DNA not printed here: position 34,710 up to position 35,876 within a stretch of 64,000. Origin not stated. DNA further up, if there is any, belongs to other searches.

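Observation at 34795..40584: Candidate uncharacterised amino-/sphingo-lipid synthesis and outer-membrane delivery locus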

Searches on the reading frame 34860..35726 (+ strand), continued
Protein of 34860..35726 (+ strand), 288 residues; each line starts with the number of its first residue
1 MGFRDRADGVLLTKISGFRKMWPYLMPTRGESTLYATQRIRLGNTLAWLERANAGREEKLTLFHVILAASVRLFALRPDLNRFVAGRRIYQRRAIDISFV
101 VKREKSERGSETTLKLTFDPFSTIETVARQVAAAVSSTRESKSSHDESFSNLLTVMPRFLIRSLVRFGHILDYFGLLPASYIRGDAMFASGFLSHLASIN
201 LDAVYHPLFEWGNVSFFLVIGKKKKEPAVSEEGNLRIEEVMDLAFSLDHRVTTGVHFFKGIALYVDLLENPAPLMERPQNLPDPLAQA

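Call 39: fold_search(model_id=the predicted structure, library=pdb)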
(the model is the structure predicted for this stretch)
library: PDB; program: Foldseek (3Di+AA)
matches with E <= 10: 936; with E <= 0.001: 117
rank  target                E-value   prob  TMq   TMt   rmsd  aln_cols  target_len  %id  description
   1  8xll_L                9.3e-14  1.00  0.50  0.67   9.8       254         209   15  Structure of the native 2-oxoglutarate dehydrogenase complex (OGDHC) in the adult cortex and hippocampus (released 2025-02-05)
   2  8piu_A                1.1e-13  1.00  0.57  0.70   4.3       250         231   20  60-meric complex of dihydrolipoamide acetyltransferase (E2) of the human pyruvate dehydrogenase complex (released 2024-07-10)
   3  6ct0                  1.2e-13  1.00  0.57  0.70   4.3       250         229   18  Atomic Structure of the E2 Inner Core of Human Pyruvate Dehydrogenase Complex (released 2018-04-18)
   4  9j1w_A                1.5e-13  1.00  0.55  0.68   7.2       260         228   18  Endogenous dihydrolipoamide acetyltransferase (E2) core of pyruvate dehydrogenase complex from pig heart (released 2025-02-05)
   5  9njt_A                2.8e-13  1.00  0.56  0.69   7.2       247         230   14  Structure of native octahedral assembly of D. discoideum Odo2 (released 2025-03-12)
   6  7q5r_A                3.8e-13  1.00  0.57  0.76   4.5       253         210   17  Protein community member pyruvate dehydrogenase complex E2 core from C. thermophilum (released 2022-02-02)
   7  7r5m_A                4.8e-13  1.00  0.49  0.59  12.0       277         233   17  Core-binding domain of fungal E3-binding domain bound to the pyruvate dehydrogenase E2 core (released 2023-01-18)
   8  8x03_0                5.1e-13  1.00  0.58  0.71   4.3       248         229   18  Structure of mitochondrial soluble protein (released 2024-11-06)
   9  7uom_01               7.7e-13  1.00  0.56  0.70   4.8       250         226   19  Endogenous dihydrolipoamide acetyltransferase (E2) core of pyruvate dehydrogenase complex from bovine kidney (released 2022-11-30)
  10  1scz                  8.1e-13  1.00  0.49  0.59  11.7       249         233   15  Improved structural model for the catalytic domain of E.coli dihydrolipoamide succinyltransferase (released 2004-03-02)
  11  7ott                  8.6e-13  1.00  0.58  0.77   4.4       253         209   16  Metabolon-embedded pyruvate dehydrogenase complex E2 core at near-atomic resolution (released 2021-12-01)
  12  1c4t_A                1.0e-12  1.00  0.50  0.62  11.4       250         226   15  CATALYTIC DOMAIN FROM TRIMERIC DIHYDROLIPOAMIDE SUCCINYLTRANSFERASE (released 2000-02-18)
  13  8xll_I                1.2e-12  1.00  0.56  0.73   4.3       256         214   14  Structure of the native 2-oxoglutarate dehydrogenase complex (OGDHC) in the adult cortex and hippocampus (released 2025-02-05)
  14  8xll_B                1.2e-12  1.00  0.49  0.64   9.9       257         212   16  Structure of the native 2-oxoglutarate dehydrogenase complex (OGDHC) in the adult cortex and hippocampus (released 2025-02-05)
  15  3mae_A                1.5e-12  1.00  0.57  0.69   4.2       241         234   13  CRYSTAL STRUCTURE OF PROBABLE DIHYDROLIPOAMIDE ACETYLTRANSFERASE FROM LISTERIA MONOCYTOGENES 4b F2365 (released 2010-04-07)
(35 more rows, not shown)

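Call 45: search_protein_families(library=pfam, proteins=[L005:12502-13392:+, L005:10992-12014:+, L005:14192-16780:+, L045:11090-12910:+], max_evalue=0.001)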
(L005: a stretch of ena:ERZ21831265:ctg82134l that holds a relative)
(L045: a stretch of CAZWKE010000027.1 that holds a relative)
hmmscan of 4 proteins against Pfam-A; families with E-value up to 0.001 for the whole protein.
L005:12502-13392:+ (296 aa): 1 family
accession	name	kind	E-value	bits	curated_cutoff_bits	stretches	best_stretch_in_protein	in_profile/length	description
PF01553.26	Acyltransferase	-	1.8e-08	34.7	23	1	90-199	9-126/132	Acyltransferase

L005:10992-12014:+ (340 aa): 8 families
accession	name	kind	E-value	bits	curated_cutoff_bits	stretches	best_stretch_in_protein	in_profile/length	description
PF01370.27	Epimerase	-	1.4e-36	126.6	20.9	1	4-236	2-240/240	NAD dependent epimerase/dehydratase family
PF01073.25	3Beta_HSD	-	9.2e-24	84.4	22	1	5-224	2-229/280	3-beta hydroxysteroid dehydrogenase/isomerase family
PF07993.18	NAD_binding_4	-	6.3e-21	75.1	20.1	1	5-204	1-231/258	Male sterility protein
PF13460.12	NAD_binding_10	-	2.9e-18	66.8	27.2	1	7-179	1-147/184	NAD(P)H-binding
PF16363.11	GDP_Man_Dehyd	-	2.3e-17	63.9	27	1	4-247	1-260/332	GDP-mannose 4,6 dehydratase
PF02719.21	Polysacc_synt_2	-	3.9e-11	43.1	20.2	1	4-118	2-132/293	Polysaccharide biosynthesis protein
PF05368.20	NmrA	-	2.3e-10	41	27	1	4-114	6-107/298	NmrA-like family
PF04321.23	RmlD_sub_bind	-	2.6e-09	37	27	1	1-114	1-101/287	RmlD substrate binding domain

L005:14192-16780:+ (862 aa): 2 families
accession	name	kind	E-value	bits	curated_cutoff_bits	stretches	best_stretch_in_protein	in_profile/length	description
PF02687.27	FtsX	-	2.2e-37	128.2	25.5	2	265-389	3-120/120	FtsX-like permease C-terminal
PF12704.14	MacB_PCD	-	3.5e-25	89.9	27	2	23-233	2-206/207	MacB-like periplasmic core domain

L045:11090-12910:+ (606 aa): 2 families
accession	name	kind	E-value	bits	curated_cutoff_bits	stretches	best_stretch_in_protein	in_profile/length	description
PF00501.34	AMP-binding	-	8.6e-80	268.8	29.9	1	30-448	2-384/384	AMP-binding enzyme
PF13193.12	AMP-binding_C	-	4e-17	63.3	24.5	1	503-581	1-76/76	AMP-binding enzyme C-terminal domain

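Call 54: search_protein_families(library=ncbifam, proteins=[L087:11412-12641:-], max_evalue=1e-60)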
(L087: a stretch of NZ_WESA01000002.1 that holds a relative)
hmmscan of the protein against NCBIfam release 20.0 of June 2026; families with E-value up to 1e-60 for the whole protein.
L087:11412-12641:- (409 aa): 8 families
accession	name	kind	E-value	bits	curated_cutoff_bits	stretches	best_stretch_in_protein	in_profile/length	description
NF005394.0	PRK06939.1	equivalog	6.1e-187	621.2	460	1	2-409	2-397/397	glycine C-acetyltransferase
TIGR01822.1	2am3keto_CoA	equivalog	4e-186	618.6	493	1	5-409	1-393/393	glycine C-acetyltransferase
TIGR01825.1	gly_Cac_T_rel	subfamily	3.8e-125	417.5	535.4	1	10-409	2-385/385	BioF/Kbl family PLP-dependent acyltransferase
TIGR00858.1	bioF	equivalog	1.8e-107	359.3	426.45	1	32-399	11-364/365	8-amino-7-oxononanoate synthase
NF047600.1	SerpalmtaseCFB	equivalog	2.4e-99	332.7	640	1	11-408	13-394/395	serine palmitoyltransferase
NF047599.1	SerpalmtaseBetaP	equivalog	6.4e-84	281.9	500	1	28-406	29-393/394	serine palmitoyltransferase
TIGR01821.1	5aminolev_synth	equivalog_domain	2.4e-83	280.3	338.55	1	10-407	8-398/402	5-aminolevulinate synthase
NF047603.1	SerpalmtaseAlphaP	equivalog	1.2e-69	235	670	1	34-409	37-399/399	serine palmitoyltransferase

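Call 66: search_protein_families(library=pfam, proteins=[L015:3503-4429:+, L049:10930-12174:+, L063:5380-6084:-, L016:537-1661:+, L021:10891-11799:+, L011:12073-12966:+], max_evalue=0.001)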
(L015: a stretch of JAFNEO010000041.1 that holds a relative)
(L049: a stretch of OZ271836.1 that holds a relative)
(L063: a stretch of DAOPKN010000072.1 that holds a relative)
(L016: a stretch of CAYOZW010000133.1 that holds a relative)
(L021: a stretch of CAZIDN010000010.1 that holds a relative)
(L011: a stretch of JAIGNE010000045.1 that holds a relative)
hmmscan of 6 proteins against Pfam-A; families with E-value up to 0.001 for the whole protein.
L015:3503-4429:+ (308 aa): 1 family
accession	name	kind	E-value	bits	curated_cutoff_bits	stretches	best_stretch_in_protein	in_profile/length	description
PF01553.26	Acyltransferase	-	2.4e-06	27.8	23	1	81-180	4-110/132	Acyltransferase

L049:10930-12174:+ (414 aa): 4 families
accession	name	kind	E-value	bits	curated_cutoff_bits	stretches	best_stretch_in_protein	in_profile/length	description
PF00534.26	Glycos_transf_1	-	1.8e-27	96.4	26.4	1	228-383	14-171/172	Glycosyl transferases group 1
PF13692.12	Glyco_trans_1_4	-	4.9e-21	75.9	27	1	231-367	3-139/142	Glycosyl transferases group 1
PF13439.12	Glyco_transf_4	-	3.5e-15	56.9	28.5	1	30-205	2-169/170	Glycosyltransferase Family 4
PF13579.12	Glyco_trans_4_4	-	2.5e-11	44.6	29.7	1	31-201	2-158/158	Glycosyl transferase 4-like domain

L063:5380-6084:- (234 aa): 2 families
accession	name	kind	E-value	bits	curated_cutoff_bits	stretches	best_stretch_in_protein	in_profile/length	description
PF00753.33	Lactamase_B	-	1.7e-22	80.7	22.7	1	39-217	2-196/196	Metallo-beta-lactamase superfamily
PF12706.13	Lactamase_B_2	-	1.4e-08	35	27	1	55-100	3-54/200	Beta-lactamase superfamily domain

L016:537-1661:+ (374 aa): 4 families
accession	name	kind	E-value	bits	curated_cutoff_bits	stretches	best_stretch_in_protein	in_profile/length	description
PF03060.21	NMO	-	2.7e-52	178.7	28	2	100-352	106-329/331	Nitronate monooxygenase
PF00478.31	IMPDH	-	8.7e-07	28.7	25.6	0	195-248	195-248/345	IMP dehydrogenase / GMP reductase domain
PF01180.27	DHO_dh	-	3.5e-06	26.9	27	1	189-241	222-274/291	Dihydroorotate dehydrogenase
PF01070.24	FMN_dh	-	0.00072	19.1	24.9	0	190-239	263-305/350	FMN-dependent dehydrogenase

L021:10891-11799:+ (302 aa): 1 family
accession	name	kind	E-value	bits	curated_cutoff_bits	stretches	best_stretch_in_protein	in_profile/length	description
PF01553.26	Acyltransferase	-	0.00054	20.2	23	0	87-178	5-103/132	Acyltransferase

L011:12073-12966:+ (298 aa): 1 family
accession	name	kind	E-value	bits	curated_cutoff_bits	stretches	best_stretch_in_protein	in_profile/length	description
PF01553.26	Acyltransferase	-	2.3e-06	27.9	23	1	87-202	3-126/132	Acyltransferase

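Call 76: search_protein_representatives(alignment_id=A1)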
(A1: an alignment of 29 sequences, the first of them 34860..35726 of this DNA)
Query: 29 sequences, 288 profile positions. Proteins with E-value up to 0.001 (for the whole library): 2349; up to 1e-10: 1354; up to 1e-30: 478. The best 150 are listed.
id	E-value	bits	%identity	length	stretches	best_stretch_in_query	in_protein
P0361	6.7e-143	491.8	-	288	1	1-287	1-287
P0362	2.3e-92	325.9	-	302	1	1-279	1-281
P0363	8.4e-89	314.2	-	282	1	3-277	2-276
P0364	6.2e-87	308.1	-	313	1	1-280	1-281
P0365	8.4e-85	301.1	-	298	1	1-279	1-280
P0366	3.5e-84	299.1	-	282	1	4-279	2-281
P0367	3.3e-80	286.1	-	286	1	3-279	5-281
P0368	5.4e-80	285.3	-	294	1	1-277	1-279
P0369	1.4e-78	280.7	-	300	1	1-279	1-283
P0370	2.2e-78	280.1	-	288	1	5-282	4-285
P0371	2.8e-77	276.4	-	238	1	1-226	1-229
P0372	3.3e-77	276.2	-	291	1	4-282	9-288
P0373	1.1e-76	274.5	-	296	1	3-277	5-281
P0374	2.0e-76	273.6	-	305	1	5-280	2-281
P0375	1.1e-75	271.2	-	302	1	1-282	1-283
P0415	2.2e-64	234.2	-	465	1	2-281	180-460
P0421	1.1e-63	231.8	-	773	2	17-285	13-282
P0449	1.2e-60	221.8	-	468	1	3-280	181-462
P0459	7.5e-60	219.3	-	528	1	2-283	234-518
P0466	3.9e-59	216.9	-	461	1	3-283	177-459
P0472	7.3e-59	216.0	-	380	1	4-282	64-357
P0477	4.5e-58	213.4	-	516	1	5-273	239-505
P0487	1.9e-57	211.3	-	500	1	3-277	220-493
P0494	1.1e-56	208.9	-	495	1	4-279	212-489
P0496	1.5e-56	208.4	-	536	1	3-283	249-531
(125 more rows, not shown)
